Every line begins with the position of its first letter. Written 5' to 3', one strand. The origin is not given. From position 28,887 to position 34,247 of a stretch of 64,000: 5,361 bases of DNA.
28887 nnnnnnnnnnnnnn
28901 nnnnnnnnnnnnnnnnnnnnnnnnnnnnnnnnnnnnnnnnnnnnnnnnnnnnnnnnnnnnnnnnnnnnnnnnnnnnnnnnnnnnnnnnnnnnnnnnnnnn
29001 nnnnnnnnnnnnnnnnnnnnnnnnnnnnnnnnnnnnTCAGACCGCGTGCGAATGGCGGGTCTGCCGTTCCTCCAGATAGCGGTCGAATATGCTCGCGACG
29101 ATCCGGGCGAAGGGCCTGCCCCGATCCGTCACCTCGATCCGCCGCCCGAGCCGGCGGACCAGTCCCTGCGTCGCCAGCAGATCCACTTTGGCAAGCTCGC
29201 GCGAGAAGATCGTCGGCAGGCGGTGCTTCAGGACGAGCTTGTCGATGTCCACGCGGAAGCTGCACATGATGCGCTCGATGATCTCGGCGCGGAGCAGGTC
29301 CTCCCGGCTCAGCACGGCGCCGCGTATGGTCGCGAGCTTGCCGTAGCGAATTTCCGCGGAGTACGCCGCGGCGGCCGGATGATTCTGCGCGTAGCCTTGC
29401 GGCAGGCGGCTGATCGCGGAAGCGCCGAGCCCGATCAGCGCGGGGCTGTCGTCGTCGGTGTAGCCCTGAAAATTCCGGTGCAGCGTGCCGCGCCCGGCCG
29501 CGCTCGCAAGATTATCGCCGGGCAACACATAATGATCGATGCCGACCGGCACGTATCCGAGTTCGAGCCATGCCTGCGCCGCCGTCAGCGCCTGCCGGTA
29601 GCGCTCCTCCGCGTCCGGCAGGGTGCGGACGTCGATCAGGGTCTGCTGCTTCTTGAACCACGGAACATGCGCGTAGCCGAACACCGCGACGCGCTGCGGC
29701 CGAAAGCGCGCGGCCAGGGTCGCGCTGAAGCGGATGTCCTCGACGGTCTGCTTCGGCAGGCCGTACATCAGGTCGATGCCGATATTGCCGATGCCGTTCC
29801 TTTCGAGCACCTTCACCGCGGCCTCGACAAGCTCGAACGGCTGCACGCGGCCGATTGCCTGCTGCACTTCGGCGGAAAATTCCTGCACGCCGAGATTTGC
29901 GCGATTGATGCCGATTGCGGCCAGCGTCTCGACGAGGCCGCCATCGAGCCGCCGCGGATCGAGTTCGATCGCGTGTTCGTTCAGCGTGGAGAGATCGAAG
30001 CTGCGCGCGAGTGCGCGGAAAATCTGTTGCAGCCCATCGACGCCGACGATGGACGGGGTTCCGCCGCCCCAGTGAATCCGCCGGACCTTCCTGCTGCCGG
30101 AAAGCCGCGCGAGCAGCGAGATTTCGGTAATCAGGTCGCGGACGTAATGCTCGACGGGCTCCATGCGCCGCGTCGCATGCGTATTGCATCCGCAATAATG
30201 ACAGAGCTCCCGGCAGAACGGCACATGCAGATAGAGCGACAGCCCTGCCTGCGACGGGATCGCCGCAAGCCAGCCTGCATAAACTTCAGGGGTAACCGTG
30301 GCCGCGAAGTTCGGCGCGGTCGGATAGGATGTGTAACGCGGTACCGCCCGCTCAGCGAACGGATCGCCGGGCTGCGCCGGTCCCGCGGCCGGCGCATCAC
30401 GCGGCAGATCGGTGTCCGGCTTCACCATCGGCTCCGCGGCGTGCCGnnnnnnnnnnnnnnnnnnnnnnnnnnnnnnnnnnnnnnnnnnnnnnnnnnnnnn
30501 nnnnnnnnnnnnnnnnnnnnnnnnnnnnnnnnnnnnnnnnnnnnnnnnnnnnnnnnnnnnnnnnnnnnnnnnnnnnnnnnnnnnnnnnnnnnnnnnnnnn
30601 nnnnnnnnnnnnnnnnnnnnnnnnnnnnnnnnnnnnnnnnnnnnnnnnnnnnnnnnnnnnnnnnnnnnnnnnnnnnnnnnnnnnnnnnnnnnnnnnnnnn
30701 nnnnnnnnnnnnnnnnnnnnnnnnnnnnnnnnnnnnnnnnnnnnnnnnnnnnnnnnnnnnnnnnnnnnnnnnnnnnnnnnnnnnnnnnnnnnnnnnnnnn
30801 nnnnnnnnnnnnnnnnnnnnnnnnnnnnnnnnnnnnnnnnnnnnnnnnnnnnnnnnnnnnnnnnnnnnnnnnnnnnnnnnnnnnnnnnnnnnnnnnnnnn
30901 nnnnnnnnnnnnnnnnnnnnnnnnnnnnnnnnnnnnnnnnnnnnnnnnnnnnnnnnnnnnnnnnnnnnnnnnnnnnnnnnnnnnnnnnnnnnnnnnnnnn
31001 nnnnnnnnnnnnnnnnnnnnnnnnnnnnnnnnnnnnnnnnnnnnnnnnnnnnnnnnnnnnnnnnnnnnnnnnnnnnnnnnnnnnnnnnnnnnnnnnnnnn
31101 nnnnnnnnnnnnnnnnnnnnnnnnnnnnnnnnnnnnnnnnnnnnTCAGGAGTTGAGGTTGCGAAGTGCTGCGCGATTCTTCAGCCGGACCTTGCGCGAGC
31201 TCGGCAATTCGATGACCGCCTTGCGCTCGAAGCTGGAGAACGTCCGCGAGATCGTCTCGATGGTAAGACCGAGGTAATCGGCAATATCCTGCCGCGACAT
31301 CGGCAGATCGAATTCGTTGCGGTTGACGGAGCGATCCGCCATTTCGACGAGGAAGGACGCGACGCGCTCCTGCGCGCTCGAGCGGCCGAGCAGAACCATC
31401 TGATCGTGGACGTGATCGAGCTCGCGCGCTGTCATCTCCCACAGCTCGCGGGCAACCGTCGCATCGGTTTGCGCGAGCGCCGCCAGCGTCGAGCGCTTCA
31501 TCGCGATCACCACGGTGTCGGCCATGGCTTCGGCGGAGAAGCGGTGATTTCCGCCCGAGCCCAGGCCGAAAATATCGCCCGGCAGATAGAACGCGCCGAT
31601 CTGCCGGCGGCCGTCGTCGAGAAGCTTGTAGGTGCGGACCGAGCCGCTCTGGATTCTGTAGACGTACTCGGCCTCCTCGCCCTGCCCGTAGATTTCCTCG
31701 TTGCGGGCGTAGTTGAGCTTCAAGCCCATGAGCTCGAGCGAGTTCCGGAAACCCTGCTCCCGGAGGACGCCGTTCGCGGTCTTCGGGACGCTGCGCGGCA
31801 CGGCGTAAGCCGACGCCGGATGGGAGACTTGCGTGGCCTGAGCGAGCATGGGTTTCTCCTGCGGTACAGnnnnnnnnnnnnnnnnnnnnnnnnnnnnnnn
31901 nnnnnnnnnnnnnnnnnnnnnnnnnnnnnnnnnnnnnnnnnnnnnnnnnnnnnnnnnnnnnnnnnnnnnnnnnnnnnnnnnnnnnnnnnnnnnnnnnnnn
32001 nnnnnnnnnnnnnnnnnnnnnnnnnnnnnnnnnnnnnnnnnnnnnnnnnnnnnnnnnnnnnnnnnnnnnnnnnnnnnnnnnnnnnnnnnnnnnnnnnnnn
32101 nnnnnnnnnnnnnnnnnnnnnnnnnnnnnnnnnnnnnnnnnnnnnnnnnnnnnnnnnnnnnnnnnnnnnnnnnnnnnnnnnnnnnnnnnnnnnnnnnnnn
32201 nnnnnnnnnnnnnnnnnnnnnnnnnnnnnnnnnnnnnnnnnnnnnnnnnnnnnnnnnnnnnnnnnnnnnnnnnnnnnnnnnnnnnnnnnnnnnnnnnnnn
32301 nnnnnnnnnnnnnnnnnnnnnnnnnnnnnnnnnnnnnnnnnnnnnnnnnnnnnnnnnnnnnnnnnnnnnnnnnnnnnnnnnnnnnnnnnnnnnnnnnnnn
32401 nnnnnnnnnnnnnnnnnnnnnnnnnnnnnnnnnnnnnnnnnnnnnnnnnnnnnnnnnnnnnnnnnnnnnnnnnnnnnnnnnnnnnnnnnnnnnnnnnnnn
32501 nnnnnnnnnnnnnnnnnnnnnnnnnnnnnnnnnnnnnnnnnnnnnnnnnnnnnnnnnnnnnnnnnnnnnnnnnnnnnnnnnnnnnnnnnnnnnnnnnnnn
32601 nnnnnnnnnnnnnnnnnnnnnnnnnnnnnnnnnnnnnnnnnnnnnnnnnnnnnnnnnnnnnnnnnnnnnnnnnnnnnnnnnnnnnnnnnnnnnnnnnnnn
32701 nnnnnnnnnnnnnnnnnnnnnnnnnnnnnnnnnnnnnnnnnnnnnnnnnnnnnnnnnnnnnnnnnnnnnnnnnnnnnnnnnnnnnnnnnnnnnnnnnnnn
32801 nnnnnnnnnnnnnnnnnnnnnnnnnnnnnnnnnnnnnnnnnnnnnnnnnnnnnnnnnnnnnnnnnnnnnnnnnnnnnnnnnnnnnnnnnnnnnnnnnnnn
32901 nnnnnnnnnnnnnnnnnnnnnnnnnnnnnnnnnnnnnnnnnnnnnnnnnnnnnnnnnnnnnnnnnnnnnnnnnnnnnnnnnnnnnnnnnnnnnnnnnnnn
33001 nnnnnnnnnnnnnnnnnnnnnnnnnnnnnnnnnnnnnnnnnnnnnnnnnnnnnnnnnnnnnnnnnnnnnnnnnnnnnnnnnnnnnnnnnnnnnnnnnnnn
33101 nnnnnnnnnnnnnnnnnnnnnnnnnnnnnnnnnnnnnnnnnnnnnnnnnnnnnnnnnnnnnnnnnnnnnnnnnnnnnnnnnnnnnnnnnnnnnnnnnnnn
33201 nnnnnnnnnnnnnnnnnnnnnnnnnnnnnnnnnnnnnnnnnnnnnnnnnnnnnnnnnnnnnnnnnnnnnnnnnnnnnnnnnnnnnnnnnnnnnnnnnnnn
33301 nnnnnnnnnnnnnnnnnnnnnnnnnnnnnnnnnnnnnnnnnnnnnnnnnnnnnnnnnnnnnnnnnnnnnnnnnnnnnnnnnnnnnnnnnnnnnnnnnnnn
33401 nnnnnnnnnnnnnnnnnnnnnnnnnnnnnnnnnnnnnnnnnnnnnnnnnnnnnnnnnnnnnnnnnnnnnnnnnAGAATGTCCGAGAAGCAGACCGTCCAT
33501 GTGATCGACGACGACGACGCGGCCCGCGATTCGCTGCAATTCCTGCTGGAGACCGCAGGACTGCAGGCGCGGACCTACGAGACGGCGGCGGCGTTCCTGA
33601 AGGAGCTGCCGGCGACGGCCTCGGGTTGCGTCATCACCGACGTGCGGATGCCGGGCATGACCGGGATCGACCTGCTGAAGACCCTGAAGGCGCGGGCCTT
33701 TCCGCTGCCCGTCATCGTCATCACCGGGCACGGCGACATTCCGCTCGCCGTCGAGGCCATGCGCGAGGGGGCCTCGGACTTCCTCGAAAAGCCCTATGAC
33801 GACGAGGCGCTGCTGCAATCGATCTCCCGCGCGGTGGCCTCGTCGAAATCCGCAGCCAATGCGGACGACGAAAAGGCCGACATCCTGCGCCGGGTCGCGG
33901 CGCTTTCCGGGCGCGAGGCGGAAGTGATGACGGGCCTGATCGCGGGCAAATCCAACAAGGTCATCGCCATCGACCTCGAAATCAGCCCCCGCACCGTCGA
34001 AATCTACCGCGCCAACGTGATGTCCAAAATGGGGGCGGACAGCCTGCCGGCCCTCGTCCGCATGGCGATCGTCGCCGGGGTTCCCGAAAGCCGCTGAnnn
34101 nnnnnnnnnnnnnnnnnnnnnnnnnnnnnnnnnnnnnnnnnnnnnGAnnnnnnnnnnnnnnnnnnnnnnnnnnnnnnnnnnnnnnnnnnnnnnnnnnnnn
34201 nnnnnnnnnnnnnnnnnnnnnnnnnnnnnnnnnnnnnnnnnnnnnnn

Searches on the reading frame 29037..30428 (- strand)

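Call 67: search_protein_families(library=pfam, proteins=[window:29037-30428:-], max_evalue=0.01)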
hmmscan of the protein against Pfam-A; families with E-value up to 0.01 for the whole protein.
window:29037-30428:- (463 aa): 2 families
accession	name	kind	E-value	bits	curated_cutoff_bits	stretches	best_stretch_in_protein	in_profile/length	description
PF04055.27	Radical_SAM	-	2.3e-20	73.9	29.5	1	67-233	2-160/166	Radical SAM superfamily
PF06969.22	HemN_C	-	2.4e-07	31.1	24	1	373-440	1-67/67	HemN C-terminal domain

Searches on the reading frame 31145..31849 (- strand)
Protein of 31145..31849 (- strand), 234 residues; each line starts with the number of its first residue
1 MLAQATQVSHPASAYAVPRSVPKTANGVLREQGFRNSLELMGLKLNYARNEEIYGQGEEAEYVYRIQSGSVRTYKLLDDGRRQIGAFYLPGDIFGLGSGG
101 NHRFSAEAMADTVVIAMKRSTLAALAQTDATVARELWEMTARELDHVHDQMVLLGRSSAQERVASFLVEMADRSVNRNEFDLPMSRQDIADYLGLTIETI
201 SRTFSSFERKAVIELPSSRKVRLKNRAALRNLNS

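Call 6: search_protein_families(library=pfam, proteins=[window:31145-31849:-], max_evalue=1)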
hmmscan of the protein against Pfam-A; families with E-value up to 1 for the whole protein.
window:31145-31849:- (234 aa): 5 families
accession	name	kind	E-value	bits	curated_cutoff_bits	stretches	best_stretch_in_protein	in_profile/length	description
PF13545.12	HTH_Crp_2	-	2.2e-21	76.1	27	1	161-232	1-70/70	Crp-like helix-turn-helix domain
PF00027.35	cNMP_binding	-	1e-16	61.1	27.5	1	46-129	3-89/89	Cyclic nucleotide-binding domain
PF00325.26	Crp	-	1.3e-15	57.2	21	1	182-213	1-32/32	Bacterial regulatory proteins, crp family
PF25213.1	HVO_A0261_N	-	0.015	15.6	35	1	181-214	22-55/86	HVO_A0261 N-terminal domain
PF24246.1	SH3b_T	-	0.074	13.8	27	1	42-75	26-59/74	SH3b_T domain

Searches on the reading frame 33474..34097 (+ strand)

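Call 6: search_protein_families(library=pfam, proteins=[window:33474-34097:+], max_evalue=1)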
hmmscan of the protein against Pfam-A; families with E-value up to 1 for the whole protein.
window:33474-34097:+ (207 aa): 5 families
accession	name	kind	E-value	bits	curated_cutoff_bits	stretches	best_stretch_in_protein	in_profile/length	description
PF00072.30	Response_reg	-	4.9e-28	98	30.2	1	8-117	1-110/111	Response regulator receiver domain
PF00196.25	GerE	-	9.8e-20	70.4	23.5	1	143-198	2-57/57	Bacterial regulatory proteins, luxR family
PF08281.18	Sigma70_r4_2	-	0.00062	19.8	25.7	1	136-183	3-51/54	Sigma-70, region 4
PF06490.17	FleQ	-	0.0025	18.6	22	1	8-92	2-82/108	Flagellar regulatory protein FleQ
PF13384.12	HTH_23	-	0.015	15.5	24.6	1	155-191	14-49/50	Homeodomain-like domain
